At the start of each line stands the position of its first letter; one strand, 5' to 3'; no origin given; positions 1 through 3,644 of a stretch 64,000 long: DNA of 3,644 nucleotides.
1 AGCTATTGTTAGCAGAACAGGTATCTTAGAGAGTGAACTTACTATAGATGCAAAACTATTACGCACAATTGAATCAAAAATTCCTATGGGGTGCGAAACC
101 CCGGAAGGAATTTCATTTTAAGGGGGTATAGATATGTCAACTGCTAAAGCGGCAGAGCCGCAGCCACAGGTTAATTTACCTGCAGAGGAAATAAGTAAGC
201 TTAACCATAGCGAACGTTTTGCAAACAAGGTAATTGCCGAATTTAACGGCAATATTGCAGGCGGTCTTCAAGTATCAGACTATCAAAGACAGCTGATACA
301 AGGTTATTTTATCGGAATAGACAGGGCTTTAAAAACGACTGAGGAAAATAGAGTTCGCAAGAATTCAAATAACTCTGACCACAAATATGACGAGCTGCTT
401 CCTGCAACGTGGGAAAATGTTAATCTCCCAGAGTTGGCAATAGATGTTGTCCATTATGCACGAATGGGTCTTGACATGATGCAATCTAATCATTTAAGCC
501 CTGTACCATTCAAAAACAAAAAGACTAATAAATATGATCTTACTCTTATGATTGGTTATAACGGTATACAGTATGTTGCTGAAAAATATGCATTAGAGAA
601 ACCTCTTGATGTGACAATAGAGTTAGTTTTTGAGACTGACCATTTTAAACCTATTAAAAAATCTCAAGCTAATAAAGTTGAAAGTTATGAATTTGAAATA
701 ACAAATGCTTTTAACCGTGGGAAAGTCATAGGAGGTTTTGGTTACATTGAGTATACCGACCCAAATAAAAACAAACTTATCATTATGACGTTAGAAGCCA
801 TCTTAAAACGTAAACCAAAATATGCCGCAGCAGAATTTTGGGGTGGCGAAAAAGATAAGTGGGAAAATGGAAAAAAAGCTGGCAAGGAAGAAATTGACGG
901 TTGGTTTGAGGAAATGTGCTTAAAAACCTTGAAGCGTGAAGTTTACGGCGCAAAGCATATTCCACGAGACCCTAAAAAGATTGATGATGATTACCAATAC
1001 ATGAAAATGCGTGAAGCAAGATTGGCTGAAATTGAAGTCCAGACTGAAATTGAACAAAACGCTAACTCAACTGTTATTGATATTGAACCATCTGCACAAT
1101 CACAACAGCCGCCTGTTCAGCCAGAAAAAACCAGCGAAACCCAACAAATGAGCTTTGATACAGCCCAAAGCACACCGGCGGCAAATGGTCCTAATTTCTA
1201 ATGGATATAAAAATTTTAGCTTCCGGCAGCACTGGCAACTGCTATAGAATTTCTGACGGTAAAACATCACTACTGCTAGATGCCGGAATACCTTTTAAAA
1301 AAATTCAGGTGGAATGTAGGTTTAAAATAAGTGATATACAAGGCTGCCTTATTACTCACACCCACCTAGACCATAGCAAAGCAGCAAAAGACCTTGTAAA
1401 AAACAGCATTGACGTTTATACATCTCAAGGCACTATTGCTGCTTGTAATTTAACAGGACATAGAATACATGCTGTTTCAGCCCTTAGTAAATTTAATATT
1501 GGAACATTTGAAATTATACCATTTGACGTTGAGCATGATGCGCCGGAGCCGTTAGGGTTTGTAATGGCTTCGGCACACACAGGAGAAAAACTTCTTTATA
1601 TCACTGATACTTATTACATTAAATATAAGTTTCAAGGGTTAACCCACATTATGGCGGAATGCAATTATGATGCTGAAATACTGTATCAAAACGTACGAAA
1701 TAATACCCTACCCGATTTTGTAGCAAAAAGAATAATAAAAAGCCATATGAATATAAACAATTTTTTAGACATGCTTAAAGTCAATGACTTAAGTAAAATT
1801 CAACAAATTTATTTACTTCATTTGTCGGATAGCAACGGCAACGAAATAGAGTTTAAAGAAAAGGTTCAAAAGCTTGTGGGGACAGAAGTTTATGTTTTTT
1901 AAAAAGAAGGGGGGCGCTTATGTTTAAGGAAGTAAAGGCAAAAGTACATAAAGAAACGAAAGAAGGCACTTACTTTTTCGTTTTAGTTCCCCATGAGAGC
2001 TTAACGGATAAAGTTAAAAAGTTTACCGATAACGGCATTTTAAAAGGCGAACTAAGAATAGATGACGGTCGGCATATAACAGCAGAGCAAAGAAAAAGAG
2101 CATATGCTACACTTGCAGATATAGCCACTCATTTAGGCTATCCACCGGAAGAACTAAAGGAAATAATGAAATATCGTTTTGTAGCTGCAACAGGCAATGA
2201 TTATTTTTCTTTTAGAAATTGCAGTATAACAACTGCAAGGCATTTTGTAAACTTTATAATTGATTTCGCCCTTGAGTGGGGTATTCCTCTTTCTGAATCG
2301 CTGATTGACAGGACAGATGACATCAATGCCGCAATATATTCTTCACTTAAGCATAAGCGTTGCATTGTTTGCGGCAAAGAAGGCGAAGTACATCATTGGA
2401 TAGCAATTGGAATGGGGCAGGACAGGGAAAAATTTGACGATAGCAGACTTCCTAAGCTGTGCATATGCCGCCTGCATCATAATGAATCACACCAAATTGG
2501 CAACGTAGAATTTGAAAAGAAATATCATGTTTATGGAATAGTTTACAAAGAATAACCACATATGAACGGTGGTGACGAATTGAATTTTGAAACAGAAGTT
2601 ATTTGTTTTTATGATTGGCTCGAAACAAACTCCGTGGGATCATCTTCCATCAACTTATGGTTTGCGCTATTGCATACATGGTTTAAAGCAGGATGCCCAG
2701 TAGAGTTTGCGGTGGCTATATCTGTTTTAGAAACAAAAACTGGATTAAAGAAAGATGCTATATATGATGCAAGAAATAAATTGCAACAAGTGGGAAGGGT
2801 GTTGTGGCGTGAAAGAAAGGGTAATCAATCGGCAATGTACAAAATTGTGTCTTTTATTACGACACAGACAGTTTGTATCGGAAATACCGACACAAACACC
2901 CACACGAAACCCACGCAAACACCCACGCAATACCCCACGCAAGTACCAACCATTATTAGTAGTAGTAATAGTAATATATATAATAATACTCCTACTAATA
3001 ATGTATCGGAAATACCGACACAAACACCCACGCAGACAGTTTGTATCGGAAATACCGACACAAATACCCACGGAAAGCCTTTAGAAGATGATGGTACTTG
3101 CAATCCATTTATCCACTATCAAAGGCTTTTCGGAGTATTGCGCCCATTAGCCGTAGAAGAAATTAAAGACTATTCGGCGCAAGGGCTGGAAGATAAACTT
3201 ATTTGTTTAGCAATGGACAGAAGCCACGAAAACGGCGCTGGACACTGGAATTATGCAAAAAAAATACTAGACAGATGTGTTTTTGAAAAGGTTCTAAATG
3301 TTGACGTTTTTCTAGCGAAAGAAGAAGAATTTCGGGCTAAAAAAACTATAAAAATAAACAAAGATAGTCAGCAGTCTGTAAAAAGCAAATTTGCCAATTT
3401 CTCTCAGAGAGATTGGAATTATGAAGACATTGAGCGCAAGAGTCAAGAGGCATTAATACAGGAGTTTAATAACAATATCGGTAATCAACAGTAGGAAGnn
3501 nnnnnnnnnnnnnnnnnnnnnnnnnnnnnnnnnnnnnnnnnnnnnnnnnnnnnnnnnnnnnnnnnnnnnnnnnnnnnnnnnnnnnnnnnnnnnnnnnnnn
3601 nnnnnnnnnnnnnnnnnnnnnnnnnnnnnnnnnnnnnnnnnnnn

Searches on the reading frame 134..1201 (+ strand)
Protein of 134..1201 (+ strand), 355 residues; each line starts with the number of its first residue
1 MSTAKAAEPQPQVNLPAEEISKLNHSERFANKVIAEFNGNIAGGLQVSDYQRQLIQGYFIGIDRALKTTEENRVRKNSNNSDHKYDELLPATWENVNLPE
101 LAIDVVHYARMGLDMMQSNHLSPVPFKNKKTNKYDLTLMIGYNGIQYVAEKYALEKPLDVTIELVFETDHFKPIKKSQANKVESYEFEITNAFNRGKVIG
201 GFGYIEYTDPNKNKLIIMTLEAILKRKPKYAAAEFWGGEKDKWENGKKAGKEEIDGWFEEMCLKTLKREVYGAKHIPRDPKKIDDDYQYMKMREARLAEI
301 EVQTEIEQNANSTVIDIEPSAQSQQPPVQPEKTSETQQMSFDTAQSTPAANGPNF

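Call 9: search_protein_families(library=pfam, proteins=[window:134-1201:+], max_evalue=0.01)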
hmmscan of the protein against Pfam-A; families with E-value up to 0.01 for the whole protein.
window:134-1201:+ (355 aa): 1 family
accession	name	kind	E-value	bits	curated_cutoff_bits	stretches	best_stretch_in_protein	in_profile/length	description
PF03837.19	RecT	-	3e-09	37.1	24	1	109-241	32-151/198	RecT family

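Call 40: find_encoding_contigs(protein=window:134-1201:+, flank=10000, max_places=4)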
Protein window:134-1201:+ (355 aa): 3 contigs read that carry it; 1 place shown.
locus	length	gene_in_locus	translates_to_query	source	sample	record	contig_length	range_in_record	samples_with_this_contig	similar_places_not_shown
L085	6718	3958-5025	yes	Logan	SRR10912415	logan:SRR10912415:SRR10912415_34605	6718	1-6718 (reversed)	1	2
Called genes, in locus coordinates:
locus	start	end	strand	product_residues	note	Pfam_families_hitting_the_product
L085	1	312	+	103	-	PF12728:HTH_17 (weak)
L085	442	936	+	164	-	-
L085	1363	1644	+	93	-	-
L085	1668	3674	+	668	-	PF13175:AAA_15, PF13476:AAA_23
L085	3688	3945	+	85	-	-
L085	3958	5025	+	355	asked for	PF03837:RecT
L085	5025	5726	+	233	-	PF00753:Lactamase_B (weak), PF23023:Anti-Pycsar_Apyc1 (weak), PF12706:Lactamase_B_2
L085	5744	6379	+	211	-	PF16784:HNHc_6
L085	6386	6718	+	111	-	?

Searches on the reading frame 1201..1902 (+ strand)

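Call 9: search_protein_families(library=pfam, proteins=[window:1201-1902:+], max_evalue=0.01)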
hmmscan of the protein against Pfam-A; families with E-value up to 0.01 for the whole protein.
window:1201-1902:+ (233 aa): 2 families
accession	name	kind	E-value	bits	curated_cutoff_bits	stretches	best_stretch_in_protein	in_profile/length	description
PF12706.13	Lactamase_B_2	-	1.1e-11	45.2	27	1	25-192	4-187/200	Beta-lactamase superfamily domain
PF00753.33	Lactamase_B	-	4.6e-07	30.4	22.7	1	11-69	5-67/196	Metallo-beta-lactamase superfamily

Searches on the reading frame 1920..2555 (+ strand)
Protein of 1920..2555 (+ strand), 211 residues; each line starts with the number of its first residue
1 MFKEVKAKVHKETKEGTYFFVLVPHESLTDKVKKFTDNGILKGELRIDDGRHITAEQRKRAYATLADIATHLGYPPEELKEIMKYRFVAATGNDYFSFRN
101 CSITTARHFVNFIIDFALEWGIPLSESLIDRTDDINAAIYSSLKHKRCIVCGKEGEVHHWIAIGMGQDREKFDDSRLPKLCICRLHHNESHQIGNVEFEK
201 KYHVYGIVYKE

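Call 9: search_protein_families(library=pfam, proteins=[window:1920-2555:+], max_evalue=0.01)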
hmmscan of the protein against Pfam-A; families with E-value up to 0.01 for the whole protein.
window:1920-2555:+ (211 aa): 2 families
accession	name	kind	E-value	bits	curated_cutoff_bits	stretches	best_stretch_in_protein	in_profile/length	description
PF16784.11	HNHc_6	-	3.1e-37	128.6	26.6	1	37-206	15-188/204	Putative HNHc nuclease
PF06147.18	DUF968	-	2.4e-05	24.9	27.8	1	143-202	96-153/171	Protein of unknown function (DUF968)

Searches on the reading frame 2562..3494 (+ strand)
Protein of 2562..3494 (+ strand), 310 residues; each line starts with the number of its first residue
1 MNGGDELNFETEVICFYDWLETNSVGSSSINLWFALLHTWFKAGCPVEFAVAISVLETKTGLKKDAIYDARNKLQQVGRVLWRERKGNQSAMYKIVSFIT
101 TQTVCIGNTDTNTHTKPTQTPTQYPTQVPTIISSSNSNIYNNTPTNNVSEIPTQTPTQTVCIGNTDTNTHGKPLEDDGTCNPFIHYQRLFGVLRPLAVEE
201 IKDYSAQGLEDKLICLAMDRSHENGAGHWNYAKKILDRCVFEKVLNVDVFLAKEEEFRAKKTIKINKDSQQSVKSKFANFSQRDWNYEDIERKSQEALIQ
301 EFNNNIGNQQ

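Call 9: search_protein_families(library=pfam, proteins=[window:2562-3494:+], max_evalue=0.01)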
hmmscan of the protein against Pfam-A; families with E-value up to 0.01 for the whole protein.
window:2562-3494:+ (310 aa): 1 family
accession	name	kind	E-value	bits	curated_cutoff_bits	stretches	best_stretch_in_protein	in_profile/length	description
PF07261.16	DnaB_2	-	0.00012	22.1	22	1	186-237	4-57/74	Replication initiation and membrane attachment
